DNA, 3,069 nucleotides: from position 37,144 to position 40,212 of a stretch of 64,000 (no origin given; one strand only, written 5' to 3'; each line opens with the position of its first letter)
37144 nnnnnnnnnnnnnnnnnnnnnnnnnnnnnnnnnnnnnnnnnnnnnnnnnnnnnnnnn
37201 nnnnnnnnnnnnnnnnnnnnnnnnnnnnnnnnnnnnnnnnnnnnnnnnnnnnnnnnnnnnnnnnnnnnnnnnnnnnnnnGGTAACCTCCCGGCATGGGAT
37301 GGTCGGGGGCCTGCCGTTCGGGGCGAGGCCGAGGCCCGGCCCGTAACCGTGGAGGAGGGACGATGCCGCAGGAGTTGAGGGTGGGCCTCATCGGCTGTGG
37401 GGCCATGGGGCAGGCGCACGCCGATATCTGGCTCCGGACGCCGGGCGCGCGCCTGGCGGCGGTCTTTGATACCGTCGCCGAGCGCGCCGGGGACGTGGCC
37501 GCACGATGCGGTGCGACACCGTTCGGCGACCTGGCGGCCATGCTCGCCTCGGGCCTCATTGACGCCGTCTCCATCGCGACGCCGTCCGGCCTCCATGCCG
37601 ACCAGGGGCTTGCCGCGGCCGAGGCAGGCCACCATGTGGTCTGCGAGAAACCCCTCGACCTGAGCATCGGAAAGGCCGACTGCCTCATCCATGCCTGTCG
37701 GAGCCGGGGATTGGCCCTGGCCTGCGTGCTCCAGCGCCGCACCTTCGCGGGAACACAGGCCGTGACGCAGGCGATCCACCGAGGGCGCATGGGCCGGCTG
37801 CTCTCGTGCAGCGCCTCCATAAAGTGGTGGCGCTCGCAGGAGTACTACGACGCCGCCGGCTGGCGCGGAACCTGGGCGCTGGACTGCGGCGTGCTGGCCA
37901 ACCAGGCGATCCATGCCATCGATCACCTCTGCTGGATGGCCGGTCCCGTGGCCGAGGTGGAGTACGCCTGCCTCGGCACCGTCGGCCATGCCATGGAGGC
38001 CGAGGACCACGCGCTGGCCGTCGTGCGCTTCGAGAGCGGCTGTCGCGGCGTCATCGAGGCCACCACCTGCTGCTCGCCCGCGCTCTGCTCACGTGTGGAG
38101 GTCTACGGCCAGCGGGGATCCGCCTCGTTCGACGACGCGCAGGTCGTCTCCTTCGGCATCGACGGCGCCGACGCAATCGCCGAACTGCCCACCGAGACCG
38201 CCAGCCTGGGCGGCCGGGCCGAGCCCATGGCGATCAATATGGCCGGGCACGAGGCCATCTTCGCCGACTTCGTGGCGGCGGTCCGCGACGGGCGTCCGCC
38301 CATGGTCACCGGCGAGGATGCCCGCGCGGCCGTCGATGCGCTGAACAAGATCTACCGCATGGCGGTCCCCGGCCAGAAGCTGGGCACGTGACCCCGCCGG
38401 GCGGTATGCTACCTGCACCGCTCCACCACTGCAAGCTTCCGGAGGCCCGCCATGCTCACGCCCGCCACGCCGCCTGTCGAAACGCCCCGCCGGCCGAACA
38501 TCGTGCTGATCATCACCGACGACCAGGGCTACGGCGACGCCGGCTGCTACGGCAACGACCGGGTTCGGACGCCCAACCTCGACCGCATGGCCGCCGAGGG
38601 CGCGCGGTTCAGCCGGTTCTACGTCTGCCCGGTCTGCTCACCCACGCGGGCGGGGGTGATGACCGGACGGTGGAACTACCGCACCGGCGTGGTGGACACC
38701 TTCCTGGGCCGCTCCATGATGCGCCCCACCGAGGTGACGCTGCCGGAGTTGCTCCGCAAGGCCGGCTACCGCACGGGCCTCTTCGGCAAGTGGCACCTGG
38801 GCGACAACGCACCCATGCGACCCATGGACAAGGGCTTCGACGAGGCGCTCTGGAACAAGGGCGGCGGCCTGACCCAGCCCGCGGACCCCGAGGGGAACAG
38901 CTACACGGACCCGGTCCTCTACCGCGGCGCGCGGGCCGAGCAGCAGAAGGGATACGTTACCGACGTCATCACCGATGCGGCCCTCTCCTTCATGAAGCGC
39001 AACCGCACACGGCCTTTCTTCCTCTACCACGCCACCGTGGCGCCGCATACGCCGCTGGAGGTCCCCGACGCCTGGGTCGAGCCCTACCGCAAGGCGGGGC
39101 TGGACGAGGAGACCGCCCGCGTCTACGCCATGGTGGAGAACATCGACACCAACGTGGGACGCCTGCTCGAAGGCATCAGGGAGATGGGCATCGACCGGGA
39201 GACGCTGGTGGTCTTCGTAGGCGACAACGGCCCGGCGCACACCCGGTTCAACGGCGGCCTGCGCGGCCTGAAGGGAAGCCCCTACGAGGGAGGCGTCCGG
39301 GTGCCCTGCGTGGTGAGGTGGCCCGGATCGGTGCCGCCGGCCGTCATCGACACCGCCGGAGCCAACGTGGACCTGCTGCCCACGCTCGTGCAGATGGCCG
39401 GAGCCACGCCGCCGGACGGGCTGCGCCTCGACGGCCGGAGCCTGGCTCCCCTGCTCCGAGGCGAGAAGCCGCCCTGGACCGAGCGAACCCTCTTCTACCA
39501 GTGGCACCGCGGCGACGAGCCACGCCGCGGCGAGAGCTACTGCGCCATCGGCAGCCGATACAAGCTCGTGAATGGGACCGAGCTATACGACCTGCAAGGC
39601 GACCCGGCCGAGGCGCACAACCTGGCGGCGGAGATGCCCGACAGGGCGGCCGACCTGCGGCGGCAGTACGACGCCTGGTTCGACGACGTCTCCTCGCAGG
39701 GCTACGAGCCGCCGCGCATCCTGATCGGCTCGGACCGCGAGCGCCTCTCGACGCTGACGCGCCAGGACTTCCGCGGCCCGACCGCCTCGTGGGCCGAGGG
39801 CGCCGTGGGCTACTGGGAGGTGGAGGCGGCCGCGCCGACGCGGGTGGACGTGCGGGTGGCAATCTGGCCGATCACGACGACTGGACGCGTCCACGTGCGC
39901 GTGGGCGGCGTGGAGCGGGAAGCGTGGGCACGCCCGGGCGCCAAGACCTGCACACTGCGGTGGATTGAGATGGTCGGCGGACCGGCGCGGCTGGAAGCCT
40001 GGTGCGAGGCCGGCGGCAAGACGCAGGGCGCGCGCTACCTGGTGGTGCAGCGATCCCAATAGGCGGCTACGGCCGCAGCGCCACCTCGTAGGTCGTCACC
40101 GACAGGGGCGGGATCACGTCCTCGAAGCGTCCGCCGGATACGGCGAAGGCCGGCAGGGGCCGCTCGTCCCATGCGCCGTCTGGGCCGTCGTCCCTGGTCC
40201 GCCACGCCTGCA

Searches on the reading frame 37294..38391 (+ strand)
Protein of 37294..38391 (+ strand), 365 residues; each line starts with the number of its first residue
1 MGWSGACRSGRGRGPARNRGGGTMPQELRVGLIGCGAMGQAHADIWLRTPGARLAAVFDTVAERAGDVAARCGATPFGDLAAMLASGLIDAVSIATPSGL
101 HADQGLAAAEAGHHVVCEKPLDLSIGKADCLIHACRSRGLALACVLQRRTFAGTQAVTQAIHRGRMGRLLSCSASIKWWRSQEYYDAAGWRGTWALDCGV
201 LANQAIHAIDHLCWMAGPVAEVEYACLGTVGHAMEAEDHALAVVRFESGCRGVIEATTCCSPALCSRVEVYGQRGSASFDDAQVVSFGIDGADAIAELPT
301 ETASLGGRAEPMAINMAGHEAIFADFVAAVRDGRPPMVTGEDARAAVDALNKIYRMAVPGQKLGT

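Call 7: search_protein_families(library=pfam, proteins=[window:37294-38391:+], max_evalue=0.01)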
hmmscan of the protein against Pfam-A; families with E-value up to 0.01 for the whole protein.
window:37294-38391:+ (365 aa): 3 families
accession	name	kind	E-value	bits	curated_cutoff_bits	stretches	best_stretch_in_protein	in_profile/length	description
PF01408.29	GFO_IDH_MocA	-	8.6e-27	94.6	24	1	28-142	1-116/120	Oxidoreductase family, NAD-binding Rossmann fold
PF22725.1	GFO_IDH_MocA_C3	-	1.1e-24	87.3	27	1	155-277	2-123/124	GFO/IDH/MocA C-terminal domain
PF02894.22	GFO_IDH_MocA_C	-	6.7e-20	72.2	22.9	1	159-359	2-212/218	Oxidoreductase family, C-terminal alpha/beta domain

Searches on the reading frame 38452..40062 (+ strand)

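Call 7: search_protein_families(library=pfam, proteins=[window:38452-40062:+], max_evalue=0.01)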
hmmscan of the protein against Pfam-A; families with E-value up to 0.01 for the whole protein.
window:38452-40062:+ (536 aa): 3 families
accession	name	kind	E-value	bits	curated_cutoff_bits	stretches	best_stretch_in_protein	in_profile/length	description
PF00884.28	Sulfatase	-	1.3e-64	218.8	25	1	15-317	1-300/301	Sulfatase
PF16347.10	SGSH_C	-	5.1e-16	59.6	29.3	1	278-394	12-134/154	N-sulphoglucosamine sulphohydrolase, C-terminal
PF01663.27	Phosphodiest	-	5.5e-07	29.9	23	1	223-265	183-225/342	Type I phosphodiesterase / nucleotide pyrophosphatase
